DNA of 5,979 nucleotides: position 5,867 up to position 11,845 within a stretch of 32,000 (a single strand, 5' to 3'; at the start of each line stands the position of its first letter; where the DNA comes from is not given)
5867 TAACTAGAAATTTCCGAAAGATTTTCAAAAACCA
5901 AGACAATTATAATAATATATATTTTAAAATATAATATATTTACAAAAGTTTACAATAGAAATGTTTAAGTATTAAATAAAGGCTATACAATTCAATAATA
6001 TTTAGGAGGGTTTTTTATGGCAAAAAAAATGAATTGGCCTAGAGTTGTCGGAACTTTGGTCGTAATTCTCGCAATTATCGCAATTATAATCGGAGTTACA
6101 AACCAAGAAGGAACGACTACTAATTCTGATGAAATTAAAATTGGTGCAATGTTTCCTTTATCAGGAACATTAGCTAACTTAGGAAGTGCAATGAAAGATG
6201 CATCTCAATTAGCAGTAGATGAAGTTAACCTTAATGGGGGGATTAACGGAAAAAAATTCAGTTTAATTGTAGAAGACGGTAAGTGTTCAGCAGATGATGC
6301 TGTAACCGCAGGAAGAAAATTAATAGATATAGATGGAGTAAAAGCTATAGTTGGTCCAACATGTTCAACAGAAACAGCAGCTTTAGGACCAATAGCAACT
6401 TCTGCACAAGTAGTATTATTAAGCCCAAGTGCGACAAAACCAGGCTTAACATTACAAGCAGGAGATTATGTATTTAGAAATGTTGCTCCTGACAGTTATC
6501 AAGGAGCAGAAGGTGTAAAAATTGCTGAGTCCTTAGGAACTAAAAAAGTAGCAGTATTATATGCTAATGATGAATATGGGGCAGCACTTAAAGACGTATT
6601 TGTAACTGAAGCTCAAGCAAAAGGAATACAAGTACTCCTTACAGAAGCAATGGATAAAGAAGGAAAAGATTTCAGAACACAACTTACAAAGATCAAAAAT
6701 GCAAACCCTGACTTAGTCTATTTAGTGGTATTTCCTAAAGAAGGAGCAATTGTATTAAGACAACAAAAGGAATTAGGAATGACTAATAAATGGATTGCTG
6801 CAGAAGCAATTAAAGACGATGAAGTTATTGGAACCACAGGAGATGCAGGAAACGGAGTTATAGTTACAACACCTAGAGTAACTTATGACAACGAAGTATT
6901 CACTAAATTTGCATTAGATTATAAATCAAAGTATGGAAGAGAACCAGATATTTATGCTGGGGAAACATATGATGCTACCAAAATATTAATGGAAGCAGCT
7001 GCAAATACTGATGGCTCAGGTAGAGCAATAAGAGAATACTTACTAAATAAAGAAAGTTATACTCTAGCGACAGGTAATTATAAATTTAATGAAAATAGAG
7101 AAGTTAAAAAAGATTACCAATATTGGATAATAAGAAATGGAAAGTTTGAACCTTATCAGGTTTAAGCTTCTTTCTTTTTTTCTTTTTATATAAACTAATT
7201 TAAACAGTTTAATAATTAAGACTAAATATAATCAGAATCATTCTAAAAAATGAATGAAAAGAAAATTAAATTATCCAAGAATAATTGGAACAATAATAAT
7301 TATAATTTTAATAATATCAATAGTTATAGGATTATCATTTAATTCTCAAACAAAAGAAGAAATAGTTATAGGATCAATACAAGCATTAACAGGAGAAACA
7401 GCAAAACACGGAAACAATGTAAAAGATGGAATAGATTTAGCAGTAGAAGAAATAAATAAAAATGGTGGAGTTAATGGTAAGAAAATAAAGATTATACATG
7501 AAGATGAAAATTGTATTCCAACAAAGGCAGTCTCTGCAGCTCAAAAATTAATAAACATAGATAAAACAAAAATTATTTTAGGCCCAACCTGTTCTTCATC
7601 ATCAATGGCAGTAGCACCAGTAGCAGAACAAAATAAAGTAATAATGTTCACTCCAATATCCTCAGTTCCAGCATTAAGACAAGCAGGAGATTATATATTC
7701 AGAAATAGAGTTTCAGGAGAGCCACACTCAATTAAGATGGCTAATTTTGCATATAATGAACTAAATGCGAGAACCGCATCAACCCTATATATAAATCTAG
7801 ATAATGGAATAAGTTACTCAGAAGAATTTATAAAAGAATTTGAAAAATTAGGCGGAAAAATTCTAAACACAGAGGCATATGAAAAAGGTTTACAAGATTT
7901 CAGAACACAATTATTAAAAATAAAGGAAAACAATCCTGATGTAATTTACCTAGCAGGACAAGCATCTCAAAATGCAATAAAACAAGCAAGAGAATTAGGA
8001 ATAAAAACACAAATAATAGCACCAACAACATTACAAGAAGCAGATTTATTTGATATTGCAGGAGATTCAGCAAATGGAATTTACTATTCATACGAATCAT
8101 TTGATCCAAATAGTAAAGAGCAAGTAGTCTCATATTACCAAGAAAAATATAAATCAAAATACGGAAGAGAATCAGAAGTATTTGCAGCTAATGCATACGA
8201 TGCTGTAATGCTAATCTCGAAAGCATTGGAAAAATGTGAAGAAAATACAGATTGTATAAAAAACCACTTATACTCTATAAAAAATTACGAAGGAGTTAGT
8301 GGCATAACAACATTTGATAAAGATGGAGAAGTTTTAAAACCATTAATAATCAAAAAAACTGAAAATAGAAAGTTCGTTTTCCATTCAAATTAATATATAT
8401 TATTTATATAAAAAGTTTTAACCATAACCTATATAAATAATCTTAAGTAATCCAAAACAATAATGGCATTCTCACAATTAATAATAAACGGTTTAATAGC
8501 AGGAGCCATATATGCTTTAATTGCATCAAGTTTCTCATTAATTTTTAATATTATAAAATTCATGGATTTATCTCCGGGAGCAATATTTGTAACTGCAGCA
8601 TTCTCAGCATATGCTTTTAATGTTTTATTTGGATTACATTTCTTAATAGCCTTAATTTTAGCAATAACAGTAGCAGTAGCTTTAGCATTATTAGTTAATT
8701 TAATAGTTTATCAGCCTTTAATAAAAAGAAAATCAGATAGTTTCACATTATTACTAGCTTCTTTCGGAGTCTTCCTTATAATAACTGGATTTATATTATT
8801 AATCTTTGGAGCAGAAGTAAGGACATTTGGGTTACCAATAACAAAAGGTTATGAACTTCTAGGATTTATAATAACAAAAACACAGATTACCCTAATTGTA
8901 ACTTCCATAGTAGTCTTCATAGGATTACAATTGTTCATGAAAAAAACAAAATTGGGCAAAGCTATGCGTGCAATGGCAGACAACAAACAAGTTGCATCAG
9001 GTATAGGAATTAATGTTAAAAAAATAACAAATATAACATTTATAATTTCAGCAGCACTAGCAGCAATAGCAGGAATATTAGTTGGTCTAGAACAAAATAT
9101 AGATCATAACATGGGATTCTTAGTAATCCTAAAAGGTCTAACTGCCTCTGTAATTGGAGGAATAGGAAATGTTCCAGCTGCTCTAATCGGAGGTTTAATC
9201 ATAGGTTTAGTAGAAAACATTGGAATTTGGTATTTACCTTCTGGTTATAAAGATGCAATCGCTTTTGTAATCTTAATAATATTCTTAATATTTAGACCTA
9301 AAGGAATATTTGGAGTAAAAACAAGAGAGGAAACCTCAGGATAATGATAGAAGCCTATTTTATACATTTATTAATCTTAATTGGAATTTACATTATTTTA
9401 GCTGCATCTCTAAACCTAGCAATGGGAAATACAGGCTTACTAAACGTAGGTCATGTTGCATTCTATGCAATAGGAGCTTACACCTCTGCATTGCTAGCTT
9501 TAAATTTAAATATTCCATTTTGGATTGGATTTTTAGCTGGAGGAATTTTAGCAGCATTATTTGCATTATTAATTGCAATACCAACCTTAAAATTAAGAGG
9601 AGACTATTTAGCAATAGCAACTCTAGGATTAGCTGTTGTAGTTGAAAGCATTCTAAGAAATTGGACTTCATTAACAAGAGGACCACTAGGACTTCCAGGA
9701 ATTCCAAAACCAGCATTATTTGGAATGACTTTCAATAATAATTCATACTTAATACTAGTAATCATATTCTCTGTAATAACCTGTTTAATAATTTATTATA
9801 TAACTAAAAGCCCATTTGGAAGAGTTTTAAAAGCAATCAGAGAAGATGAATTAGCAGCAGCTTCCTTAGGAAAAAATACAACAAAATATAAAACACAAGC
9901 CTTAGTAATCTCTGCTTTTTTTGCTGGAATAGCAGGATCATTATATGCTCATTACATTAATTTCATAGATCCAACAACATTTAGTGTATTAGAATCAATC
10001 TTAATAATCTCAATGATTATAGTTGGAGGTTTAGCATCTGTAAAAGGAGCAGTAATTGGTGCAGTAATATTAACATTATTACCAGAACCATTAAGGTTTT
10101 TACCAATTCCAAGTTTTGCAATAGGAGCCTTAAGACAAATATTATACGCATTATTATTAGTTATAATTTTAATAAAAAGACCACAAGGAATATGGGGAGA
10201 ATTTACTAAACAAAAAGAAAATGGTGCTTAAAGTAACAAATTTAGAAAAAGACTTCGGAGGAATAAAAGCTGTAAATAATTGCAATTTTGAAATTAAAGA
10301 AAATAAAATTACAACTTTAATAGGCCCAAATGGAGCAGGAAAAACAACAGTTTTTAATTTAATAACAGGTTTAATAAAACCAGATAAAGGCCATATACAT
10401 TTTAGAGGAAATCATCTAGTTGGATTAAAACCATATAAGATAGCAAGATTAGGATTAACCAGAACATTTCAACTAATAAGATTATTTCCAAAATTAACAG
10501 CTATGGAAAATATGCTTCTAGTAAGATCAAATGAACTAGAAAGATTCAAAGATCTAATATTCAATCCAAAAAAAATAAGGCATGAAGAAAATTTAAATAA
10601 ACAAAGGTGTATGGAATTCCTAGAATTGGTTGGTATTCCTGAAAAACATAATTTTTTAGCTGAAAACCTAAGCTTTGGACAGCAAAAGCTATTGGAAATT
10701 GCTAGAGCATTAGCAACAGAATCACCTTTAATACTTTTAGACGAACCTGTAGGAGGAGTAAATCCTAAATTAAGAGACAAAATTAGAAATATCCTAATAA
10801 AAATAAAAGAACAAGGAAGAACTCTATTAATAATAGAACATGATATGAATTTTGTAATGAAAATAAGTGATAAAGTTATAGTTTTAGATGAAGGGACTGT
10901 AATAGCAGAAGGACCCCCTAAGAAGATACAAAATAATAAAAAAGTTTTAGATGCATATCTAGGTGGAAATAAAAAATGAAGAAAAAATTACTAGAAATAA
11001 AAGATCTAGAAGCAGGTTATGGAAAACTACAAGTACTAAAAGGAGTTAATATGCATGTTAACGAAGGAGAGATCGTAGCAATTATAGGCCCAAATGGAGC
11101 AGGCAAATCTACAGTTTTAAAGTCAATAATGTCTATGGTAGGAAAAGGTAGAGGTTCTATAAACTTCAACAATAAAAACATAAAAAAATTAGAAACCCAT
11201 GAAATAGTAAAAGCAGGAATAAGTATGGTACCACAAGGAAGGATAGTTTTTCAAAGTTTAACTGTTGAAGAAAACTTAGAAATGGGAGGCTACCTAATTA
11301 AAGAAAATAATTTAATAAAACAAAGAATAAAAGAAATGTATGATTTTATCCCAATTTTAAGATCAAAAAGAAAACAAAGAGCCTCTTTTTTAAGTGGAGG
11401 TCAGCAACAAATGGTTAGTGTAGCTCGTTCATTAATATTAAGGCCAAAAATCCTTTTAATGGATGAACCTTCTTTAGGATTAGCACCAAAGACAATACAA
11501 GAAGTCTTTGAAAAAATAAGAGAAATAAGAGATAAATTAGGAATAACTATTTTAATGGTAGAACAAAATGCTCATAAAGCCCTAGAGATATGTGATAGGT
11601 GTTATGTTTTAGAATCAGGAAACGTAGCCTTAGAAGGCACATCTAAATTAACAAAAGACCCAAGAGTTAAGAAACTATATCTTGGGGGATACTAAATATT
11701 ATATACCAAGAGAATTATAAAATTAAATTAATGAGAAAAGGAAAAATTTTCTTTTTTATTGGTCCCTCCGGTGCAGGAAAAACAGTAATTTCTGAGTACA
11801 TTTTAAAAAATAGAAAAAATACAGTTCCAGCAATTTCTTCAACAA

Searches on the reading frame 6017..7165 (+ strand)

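Call 8: search_protein_families(library=pfam, proteins=[window:6017-7165:+], max_evalue=0.001)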
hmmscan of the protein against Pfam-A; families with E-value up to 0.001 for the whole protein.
window:6017-7165:+ (382 aa): 3 families
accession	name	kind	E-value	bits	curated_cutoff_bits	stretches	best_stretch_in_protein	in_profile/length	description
PF13458.12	Peripla_BP_6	-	2.6e-57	195.5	31.7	1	39-361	1-327/343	Periplasmic binding protein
PF01094.35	ANF_receptor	-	3.2e-45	155.2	25.4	1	60-368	3-346/353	Receptor family ligand binding region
PF13433.12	Peripla_BP_5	-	1.4e-21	77.5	27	1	40-359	1-322/363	Periplasmic binding protein domain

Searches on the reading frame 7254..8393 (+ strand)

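Call 8: search_protein_families(library=pfam, proteins=[window:7254-8393:+], max_evalue=0.001)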
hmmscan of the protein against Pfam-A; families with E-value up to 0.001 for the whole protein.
window:7254-8393:+ (379 aa): 3 families
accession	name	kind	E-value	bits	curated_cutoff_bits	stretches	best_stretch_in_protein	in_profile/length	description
PF13458.12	Peripla_BP_6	-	3.3e-58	198.4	31.7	1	36-366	1-335/343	Periplasmic binding protein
PF01094.35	ANF_receptor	-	1.8e-30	106.6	25.4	1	58-362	4-342/353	Receptor family ligand binding region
PF13433.12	Peripla_BP_5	-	7e-26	91.6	27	1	38-351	2-317/363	Periplasmic binding protein domain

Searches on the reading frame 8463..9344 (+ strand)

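Call 8: search_protein_families(library=pfam, proteins=[window:8463-9344:+], max_evalue=0.001)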
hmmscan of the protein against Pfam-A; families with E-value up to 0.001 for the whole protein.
window:8463-9344:+ (293 aa): 1 family
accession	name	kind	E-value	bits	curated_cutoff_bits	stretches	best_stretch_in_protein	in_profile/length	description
PF02653.21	BPD_transp_2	-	9.9e-40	136.8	26.8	1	7-275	2-269/269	Branched-chain amino acid transport system / permease component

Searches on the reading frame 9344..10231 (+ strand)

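Call 8: search_protein_families(library=pfam, proteins=[window:9344-10231:+], max_evalue=0.001)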
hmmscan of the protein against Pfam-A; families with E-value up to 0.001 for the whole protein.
window:9344-10231:+ (295 aa): 1 family
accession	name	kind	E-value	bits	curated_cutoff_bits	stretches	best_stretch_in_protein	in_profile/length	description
PF02653.21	BPD_transp_2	-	3.2e-48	164.6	26.8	1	7-276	3-269/269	Branched-chain amino acid transport system / permease component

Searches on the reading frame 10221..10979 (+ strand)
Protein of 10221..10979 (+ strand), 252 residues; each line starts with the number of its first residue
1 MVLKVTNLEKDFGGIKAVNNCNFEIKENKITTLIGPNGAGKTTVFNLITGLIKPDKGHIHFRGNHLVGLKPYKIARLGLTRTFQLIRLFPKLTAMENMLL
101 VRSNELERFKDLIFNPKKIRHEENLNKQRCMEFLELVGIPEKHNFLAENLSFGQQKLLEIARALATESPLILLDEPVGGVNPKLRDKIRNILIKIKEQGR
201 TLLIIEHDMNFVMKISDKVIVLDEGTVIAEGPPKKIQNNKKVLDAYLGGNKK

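Call 8: search_protein_families(library=pfam, proteins=[window:10221-10979:+], max_evalue=0.001)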
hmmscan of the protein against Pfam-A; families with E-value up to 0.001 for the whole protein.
window:10221-10979:+ (252 aa): 8 families
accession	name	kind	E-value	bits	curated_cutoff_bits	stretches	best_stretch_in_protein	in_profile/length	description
PF00005.33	ABC_tran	-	5e-31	108.6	25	1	18-177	1-136/137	ABC transporter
PF13304.12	AAA_21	-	7.4e-13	49.7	27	1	119-205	210-296/304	AAA domain, putative AbiEii toxin, Type IV TA system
PF12399.14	BCA_ABC_TP_C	-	4.7e-09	36.1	25.5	1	227-249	2-24/27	Branched-chain amino acid ATP-binding cassette transporter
PF02463.25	SMC_N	-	3.4e-06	27.1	40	0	124-218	112-208/220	RecF/RecN/SMC N terminal domain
PF04310.18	MukB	-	6.1e-05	23.3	23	1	23-63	22-61/226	MukB N-terminal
PF13175.12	AAA_15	-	0.00014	22.1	32.1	1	19-101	15-91/374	AAA ATPase domain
PF13555.12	AAA_29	-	0.00055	20.1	27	0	22-61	16-54/61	P-loop containing region of AAA domain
PF13476.12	AAA_23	-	0.00067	20.8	27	0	15-50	7-41/201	AAA domain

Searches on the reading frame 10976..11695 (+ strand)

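Call 8: search_protein_families(library=pfam, proteins=[window:10976-11695:+], max_evalue=0.001)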
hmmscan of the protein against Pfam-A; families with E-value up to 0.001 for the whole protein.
window:10976-11695:+ (239 aa): 7 families
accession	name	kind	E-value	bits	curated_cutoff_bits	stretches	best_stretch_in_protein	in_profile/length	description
PF00005.33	ABC_tran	-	8.2e-33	114.3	25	1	21-166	1-136/137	ABC transporter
PF13304.12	AAA_21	-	8.4e-09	36.3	27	1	33-53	1-21/304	AAA domain, putative AbiEii toxin, Type IV TA system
PF02463.25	SMC_N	-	1.4e-07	31.6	40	1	32-203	25-205/220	RecF/RecN/SMC N terminal domain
PF13476.12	AAA_23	-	8.3e-07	30.3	27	1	32-189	20-164/201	AAA domain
PF13555.12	AAA_29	-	1.9e-05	24.8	27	1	22-66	13-56/61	P-loop containing region of AAA domain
PF09818.15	ABC_ATPase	-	8.9e-05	22.1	23.2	0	26-53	75-101/283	P-loop domain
PF13401.12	AAA_22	-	0.0004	21.1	27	0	32-194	6-120/130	AAA domain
